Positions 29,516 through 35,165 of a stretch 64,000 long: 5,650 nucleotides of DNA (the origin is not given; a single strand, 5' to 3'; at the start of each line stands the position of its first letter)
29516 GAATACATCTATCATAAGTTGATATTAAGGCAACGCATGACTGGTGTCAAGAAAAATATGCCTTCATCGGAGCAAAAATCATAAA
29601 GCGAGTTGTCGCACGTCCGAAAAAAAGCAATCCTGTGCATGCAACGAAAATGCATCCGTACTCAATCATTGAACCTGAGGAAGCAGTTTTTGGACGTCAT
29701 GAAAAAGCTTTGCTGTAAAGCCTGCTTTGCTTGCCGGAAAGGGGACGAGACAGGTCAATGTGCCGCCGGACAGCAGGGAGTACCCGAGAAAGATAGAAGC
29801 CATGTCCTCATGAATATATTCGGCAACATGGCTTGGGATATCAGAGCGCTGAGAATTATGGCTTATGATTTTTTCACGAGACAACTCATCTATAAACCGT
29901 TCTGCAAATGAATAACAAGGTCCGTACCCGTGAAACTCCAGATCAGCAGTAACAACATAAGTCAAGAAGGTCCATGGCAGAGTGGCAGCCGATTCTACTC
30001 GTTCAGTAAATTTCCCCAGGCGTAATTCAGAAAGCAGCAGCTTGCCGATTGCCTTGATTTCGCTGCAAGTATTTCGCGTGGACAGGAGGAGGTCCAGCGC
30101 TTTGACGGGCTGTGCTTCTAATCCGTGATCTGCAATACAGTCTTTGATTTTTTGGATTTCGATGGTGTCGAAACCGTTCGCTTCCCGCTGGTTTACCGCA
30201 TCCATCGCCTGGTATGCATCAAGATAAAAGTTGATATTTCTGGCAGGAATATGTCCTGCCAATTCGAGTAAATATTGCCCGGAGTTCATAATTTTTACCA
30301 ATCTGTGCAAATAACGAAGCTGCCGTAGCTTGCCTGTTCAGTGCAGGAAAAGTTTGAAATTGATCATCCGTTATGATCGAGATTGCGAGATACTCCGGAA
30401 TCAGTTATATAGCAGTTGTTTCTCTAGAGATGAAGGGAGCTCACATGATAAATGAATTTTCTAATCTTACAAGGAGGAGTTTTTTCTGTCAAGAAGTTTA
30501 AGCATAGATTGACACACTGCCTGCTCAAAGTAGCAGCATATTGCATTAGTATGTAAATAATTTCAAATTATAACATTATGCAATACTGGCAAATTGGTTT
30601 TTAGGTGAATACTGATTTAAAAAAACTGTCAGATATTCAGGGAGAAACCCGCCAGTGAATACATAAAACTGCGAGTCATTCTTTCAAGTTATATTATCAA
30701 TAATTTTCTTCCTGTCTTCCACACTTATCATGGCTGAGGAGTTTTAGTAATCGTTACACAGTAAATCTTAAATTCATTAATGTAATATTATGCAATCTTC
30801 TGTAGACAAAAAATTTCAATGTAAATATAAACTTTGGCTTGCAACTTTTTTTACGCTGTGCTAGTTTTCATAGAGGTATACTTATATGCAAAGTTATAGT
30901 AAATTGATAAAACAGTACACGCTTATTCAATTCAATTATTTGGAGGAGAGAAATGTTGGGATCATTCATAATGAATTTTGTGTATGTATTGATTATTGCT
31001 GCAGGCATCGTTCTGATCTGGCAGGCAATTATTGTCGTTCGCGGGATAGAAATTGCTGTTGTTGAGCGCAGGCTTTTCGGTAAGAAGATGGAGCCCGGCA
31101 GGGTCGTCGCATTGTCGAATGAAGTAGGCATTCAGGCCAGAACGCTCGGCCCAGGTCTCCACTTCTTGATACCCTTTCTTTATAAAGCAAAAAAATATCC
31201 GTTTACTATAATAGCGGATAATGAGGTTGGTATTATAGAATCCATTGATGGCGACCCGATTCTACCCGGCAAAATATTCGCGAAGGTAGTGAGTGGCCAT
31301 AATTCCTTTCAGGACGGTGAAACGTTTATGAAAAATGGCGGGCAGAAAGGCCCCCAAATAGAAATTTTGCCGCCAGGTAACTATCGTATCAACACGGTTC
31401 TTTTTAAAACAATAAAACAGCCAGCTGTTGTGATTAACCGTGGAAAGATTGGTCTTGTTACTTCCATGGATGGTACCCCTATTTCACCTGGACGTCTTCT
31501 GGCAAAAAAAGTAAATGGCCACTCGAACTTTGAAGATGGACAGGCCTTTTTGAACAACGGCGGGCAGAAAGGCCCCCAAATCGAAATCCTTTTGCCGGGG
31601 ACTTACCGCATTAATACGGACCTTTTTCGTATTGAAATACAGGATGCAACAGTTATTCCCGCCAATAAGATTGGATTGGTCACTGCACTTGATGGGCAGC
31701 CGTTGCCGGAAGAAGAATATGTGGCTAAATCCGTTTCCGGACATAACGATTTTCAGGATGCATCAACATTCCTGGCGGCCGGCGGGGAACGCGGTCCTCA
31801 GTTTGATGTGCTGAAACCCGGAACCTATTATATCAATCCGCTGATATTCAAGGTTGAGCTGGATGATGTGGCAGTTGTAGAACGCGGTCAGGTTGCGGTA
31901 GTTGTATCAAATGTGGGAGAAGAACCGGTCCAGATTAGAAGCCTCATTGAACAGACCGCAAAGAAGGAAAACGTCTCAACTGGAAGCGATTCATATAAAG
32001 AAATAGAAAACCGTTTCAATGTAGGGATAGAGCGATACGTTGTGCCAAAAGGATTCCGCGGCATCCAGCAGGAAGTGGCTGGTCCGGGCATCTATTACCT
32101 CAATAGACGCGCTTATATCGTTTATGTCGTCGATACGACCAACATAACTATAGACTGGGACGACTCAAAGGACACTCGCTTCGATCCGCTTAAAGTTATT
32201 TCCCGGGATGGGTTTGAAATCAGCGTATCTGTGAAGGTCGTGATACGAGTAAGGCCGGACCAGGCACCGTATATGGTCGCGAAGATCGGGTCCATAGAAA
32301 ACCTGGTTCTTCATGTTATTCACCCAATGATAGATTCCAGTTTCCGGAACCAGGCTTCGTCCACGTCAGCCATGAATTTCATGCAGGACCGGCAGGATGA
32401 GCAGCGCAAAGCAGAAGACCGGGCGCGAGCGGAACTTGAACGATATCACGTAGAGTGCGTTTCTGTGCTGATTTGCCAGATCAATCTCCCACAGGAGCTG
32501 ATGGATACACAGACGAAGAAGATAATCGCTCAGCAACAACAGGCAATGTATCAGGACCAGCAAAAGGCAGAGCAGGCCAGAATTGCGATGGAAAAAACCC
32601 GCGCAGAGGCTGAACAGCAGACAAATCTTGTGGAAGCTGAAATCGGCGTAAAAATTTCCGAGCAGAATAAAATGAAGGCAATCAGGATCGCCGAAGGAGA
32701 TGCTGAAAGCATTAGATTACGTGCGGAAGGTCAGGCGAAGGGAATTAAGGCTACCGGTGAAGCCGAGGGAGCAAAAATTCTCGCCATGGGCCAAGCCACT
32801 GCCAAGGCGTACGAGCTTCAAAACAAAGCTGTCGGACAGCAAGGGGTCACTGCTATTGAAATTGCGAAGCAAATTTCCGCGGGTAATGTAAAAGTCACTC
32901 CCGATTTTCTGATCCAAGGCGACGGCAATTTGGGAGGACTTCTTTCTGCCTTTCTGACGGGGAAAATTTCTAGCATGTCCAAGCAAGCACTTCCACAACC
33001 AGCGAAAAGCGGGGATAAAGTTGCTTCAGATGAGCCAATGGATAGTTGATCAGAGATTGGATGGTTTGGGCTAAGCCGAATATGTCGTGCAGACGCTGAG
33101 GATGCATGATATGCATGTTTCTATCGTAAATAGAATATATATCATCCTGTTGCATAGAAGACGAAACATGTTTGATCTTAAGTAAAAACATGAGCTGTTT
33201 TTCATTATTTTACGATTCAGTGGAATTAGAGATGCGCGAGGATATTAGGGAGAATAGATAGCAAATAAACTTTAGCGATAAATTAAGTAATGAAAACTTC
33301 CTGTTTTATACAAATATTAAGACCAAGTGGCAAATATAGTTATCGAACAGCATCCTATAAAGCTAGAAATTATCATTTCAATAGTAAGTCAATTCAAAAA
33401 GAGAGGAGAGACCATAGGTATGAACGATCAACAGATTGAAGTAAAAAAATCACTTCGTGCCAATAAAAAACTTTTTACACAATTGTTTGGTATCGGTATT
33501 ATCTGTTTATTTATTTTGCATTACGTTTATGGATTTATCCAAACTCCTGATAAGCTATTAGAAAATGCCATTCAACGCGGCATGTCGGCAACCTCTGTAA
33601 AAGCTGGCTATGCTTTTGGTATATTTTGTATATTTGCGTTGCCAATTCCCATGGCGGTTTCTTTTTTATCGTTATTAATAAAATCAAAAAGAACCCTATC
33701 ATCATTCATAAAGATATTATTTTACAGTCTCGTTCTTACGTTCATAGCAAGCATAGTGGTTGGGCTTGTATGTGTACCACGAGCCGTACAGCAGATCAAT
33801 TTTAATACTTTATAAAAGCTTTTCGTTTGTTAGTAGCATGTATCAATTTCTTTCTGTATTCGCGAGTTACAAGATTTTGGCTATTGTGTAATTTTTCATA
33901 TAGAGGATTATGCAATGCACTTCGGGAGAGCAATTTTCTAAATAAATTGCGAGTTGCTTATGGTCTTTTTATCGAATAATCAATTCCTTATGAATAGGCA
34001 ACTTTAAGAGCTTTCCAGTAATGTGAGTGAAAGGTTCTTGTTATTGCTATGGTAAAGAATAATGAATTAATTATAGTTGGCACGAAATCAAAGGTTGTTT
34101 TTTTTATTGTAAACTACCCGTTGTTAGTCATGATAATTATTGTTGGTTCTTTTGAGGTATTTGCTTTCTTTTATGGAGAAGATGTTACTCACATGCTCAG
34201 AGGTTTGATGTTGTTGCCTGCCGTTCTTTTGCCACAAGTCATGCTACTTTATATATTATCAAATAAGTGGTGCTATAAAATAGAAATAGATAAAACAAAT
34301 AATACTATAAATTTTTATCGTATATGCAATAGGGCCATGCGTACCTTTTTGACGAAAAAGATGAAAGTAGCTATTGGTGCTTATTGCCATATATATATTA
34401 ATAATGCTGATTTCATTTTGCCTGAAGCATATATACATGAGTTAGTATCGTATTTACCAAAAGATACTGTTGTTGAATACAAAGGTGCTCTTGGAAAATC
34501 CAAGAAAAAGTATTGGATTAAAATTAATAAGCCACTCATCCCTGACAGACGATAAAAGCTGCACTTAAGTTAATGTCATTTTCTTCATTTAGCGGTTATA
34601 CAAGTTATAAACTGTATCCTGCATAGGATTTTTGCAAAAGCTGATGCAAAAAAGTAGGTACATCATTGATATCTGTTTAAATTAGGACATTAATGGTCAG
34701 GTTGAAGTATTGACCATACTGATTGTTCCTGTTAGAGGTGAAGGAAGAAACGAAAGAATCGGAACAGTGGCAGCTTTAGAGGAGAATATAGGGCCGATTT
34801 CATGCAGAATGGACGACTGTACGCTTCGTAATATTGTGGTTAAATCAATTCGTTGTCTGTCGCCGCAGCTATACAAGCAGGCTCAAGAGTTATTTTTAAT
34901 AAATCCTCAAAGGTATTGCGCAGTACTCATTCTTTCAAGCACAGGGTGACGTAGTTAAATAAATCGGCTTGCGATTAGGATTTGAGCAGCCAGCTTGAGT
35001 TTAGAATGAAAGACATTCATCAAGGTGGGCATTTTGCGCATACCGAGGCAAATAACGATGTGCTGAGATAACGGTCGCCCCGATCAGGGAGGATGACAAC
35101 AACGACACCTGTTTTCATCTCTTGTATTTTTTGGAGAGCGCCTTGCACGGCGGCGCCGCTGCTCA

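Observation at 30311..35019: Low-GC island of about 4.7 kb embedded in high-GC chromosome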

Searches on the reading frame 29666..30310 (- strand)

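Call 5: search_protein_families(library=pfam, proteins=[window:29666-30310:-], max_evalue=0.01)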
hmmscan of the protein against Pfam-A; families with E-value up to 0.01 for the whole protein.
window:29666-30310:- (214 aa): 0 families

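Call 20: search_protein_families(library=padloc, proteins=[window:29666-30310:-], max_evalue=0.1)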
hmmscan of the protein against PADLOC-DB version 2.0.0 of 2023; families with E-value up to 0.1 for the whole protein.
window:29666-30310:- (214 aa): 0 families

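Call 21: search_protein_families(library=ncbifam, proteins=[window:29666-30310:-], max_evalue=0.1)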
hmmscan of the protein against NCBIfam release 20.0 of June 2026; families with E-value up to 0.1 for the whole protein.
window:29666-30310:- (214 aa): 1 family
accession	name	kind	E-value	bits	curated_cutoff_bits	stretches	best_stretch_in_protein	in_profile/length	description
NF009065.0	PRK12399.1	subfamily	0.063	12.3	458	0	17-124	149-256/326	tagatose 1,6-diphosphate aldolase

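Call 22: search_protein_families(library=phrogs, proteins=[window:29666-30310:-], max_evalue=0.1)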
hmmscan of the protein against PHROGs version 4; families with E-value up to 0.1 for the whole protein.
window:29666-30310:- (214 aa): 0 families

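Call 48: search_protein_families(library=pfam, proteins=[L088:479-1099:+], max_evalue=0.05)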
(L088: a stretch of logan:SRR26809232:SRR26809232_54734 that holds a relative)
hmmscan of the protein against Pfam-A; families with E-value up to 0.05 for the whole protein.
L088:479-1099:+ (206 aa): 2 families
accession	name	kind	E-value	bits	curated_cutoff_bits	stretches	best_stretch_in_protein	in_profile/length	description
PF07695.17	7TMR-DISM_7TM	-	0.014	15.8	29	1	8-94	98-175/205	7TM diverse intracellular signalling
PF00335.26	Tetraspanin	-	0.041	14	32.1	0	4-62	44-103/225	Tetraspanin family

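Call 91: search_protein_families(library=pfam, proteins=[L096:101-1573:+, L091:6128-7054:+, L088:2-439:+], max_evalue=0.1)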
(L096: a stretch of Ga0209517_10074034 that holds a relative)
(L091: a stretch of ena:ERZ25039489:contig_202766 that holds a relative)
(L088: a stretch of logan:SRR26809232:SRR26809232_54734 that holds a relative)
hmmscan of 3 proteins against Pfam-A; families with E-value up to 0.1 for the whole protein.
L096:101-1573:+ (490 aa): 2 families
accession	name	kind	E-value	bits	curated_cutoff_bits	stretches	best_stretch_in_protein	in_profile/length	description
PF03527.20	RHS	-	8.2e-05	22.8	27.9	1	43-74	3-34/38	RHS protein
PF13488.11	Gly-zipper_Omp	-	0.015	15.6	25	1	386-412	17-43/46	Glycine zipper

L091:6128-7054:+ (308 aa): 1 family
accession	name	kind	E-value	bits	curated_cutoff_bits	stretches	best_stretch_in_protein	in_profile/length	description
PF05593.20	RHS_repeat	-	0.00098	19.9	22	1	63-95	1-32/38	RHS Repeat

L088:2-439:+ (145 aa): 0 families

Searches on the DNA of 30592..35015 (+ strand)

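Call 105: search_dna_similar(query=window:30592-35015:+, collection=plasmids, mode=distant, max_rows=8)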
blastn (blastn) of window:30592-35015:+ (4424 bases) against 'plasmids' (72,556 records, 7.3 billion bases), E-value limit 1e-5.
No match.

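Call 106: search_dna_similar(query=window:30592-35015:+, collection=phages, mode=distant, max_rows=8)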
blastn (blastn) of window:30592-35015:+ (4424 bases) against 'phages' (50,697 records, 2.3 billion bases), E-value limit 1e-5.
No match.
